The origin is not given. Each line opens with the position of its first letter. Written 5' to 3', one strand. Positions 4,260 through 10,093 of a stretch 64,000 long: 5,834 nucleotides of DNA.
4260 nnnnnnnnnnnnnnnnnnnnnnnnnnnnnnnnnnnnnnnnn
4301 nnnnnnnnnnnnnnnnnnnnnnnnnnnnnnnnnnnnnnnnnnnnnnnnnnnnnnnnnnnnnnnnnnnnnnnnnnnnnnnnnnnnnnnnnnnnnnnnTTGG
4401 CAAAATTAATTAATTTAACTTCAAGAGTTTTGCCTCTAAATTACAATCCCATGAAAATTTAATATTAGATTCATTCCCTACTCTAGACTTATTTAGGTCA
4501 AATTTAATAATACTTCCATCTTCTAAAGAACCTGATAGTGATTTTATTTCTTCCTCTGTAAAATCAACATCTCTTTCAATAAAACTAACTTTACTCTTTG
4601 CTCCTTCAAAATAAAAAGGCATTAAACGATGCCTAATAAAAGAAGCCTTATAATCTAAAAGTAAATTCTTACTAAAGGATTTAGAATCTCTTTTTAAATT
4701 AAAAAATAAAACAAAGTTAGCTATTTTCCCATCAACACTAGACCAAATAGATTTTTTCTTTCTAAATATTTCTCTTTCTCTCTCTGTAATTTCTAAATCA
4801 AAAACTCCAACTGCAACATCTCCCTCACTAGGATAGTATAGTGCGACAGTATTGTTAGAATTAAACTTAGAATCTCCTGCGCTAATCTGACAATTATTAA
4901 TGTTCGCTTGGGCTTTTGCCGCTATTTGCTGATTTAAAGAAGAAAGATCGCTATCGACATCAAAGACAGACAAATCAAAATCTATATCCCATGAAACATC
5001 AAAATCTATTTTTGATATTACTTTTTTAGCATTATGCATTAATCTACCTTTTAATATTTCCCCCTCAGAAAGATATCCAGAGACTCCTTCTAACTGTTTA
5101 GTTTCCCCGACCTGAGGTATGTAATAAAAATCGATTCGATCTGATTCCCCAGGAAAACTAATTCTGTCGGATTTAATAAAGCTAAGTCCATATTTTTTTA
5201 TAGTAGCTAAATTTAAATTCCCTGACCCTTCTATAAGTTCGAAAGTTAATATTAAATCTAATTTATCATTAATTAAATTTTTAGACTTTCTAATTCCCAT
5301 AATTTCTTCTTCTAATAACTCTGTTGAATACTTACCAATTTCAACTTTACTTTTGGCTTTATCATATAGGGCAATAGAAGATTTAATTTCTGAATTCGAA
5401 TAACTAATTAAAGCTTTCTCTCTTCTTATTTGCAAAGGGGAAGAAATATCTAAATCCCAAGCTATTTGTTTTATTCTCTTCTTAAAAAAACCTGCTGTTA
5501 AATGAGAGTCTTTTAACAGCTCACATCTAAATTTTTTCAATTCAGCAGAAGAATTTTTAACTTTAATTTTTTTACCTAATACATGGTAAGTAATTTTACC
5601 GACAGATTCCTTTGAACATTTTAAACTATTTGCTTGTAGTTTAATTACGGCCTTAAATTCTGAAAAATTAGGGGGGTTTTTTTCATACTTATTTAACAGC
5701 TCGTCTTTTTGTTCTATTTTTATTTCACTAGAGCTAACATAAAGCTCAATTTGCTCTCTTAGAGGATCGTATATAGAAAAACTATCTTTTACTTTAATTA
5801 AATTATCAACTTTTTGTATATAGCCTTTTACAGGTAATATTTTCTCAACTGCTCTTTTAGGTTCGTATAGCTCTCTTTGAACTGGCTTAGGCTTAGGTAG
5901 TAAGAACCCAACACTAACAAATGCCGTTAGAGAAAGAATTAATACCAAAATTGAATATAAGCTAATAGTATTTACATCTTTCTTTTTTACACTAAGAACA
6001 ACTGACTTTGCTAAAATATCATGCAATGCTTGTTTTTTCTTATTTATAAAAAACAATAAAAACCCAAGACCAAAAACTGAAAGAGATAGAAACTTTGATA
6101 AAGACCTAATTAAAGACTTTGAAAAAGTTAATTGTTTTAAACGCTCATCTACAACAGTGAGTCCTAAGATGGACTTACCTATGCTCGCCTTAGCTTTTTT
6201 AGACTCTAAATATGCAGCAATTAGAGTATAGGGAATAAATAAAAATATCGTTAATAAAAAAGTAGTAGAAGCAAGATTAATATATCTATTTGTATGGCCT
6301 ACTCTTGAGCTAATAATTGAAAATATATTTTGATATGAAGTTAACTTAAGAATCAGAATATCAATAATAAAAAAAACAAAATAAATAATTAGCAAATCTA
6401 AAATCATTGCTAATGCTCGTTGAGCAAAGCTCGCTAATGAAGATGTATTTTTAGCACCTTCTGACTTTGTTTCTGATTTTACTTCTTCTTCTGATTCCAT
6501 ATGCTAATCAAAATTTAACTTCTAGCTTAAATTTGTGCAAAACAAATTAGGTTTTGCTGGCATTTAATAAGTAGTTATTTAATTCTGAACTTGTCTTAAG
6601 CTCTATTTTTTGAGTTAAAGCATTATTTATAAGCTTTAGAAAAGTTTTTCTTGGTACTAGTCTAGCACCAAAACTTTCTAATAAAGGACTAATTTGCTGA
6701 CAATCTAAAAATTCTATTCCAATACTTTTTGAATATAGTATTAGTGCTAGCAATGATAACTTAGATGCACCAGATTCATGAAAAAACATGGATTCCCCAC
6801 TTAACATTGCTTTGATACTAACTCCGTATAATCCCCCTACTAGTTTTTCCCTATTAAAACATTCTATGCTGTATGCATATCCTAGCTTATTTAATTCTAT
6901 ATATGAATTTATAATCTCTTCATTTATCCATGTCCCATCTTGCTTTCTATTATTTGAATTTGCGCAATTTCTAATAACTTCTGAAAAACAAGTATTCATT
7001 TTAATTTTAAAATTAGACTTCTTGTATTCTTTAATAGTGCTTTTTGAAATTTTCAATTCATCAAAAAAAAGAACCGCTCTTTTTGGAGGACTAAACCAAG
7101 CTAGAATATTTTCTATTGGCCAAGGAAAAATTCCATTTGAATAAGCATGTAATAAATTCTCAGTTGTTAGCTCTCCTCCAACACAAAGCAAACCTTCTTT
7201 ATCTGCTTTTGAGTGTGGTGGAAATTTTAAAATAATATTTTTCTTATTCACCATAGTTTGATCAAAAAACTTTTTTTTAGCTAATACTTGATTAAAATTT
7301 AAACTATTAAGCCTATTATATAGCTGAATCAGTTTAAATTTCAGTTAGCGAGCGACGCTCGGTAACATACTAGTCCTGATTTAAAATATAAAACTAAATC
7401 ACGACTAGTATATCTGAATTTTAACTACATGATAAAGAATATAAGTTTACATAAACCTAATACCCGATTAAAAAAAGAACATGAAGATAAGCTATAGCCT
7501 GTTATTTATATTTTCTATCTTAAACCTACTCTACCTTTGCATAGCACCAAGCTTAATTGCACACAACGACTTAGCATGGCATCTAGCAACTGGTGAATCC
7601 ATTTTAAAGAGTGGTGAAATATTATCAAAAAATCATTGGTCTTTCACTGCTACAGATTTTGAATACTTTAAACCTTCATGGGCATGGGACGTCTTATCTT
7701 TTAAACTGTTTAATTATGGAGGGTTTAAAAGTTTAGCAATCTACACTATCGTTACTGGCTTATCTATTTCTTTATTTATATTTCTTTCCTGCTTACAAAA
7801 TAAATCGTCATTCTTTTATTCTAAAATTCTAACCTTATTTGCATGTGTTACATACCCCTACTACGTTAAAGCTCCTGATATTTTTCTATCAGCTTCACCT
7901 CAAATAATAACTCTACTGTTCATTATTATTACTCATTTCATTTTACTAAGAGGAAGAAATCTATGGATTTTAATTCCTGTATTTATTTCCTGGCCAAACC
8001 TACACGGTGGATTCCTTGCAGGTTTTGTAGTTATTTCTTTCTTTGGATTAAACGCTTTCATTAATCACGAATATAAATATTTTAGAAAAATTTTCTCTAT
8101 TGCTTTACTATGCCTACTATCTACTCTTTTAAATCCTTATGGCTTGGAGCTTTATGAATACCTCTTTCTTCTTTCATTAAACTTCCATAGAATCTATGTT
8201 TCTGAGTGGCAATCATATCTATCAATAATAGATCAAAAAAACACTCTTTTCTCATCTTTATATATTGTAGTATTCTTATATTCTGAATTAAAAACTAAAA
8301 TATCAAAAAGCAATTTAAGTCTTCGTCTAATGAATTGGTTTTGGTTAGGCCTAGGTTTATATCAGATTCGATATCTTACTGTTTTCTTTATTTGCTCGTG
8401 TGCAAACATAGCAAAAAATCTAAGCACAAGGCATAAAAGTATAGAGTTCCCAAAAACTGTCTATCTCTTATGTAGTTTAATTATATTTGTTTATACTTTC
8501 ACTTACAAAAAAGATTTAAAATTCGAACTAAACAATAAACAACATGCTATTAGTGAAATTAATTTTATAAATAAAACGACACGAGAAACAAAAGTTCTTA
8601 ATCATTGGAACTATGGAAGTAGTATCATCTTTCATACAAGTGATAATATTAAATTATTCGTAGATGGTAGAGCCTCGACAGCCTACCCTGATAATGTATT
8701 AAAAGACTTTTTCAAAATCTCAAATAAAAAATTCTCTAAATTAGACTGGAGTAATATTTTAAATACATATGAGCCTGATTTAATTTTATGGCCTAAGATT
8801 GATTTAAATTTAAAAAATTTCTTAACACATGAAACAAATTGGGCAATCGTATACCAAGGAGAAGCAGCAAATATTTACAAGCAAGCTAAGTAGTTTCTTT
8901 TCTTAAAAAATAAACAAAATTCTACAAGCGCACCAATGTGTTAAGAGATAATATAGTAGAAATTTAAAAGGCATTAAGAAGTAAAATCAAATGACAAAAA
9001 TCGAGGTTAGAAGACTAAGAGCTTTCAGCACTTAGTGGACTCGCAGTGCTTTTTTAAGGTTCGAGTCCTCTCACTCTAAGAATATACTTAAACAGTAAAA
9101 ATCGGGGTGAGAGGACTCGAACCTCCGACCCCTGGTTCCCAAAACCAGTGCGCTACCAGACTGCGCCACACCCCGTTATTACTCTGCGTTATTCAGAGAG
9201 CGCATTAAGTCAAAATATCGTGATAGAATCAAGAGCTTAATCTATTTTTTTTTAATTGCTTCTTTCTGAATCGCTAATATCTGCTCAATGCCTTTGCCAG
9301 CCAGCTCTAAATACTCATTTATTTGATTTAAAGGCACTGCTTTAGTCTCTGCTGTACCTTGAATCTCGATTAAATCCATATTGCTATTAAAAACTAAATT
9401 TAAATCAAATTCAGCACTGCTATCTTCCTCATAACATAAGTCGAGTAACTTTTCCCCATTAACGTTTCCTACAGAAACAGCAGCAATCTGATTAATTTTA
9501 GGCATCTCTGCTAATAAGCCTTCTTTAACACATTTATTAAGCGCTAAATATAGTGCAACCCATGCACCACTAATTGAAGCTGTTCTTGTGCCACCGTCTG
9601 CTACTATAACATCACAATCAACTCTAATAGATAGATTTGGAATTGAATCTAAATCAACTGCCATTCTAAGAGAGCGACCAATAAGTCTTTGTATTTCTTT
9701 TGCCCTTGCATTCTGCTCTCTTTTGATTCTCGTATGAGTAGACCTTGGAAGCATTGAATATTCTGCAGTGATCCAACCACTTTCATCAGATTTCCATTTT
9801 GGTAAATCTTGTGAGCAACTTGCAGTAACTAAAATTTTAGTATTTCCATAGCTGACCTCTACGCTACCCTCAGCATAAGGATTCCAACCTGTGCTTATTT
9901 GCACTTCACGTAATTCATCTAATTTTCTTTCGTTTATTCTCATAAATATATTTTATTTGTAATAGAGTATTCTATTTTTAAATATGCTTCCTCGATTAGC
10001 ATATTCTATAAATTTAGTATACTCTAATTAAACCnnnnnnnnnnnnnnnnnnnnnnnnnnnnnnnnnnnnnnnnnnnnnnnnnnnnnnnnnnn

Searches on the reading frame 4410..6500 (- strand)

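Call 18: search_protein_families(library=pfam, proteins=[window:4410-6500:-], max_evalue=0.001)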
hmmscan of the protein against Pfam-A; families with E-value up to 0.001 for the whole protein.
window:4410-6500:- (696 aa): 1 family
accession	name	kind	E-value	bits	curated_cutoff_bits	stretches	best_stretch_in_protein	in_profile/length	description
PF06271.18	RDD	-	1.8e-19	70.8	24.1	1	23-165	2-137/137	RDD family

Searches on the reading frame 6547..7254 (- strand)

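Call 18: search_protein_families(library=pfam, proteins=[window:6547-7254:-], max_evalue=0.001)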
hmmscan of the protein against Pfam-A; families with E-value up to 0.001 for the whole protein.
window:6547-7254:- (235 aa): 1 family
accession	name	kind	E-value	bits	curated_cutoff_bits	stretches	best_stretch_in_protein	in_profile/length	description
PF03588.20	Leu_Phe_trans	-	1.4e-58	197.6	22.7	1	32-200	2-170/171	Leucyl/phenylalanyl-tRNA protein transferase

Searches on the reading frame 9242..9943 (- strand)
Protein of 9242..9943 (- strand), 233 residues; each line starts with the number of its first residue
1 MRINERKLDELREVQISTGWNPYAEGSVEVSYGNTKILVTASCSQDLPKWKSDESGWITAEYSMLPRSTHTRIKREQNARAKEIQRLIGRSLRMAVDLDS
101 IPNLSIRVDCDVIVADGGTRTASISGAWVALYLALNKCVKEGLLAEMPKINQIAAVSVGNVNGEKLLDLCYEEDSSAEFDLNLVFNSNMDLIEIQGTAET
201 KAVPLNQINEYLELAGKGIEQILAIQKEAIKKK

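Call 18: search_protein_families(library=pfam, proteins=[window:9242-9943:-], max_evalue=0.001)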
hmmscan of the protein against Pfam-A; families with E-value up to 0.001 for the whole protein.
window:9242-9943:- (233 aa): 2 families
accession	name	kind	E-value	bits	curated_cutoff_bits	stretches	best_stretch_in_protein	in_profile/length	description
PF01138.27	RNase_PH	-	3.1e-29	102.5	25.5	1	10-134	1-127/130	3' exoribonuclease family, domain 1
PF03725.20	RNase_PH_C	-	1.5e-09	38.1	20.8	1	152-217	2-66/67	3' exoribonuclease family, domain 2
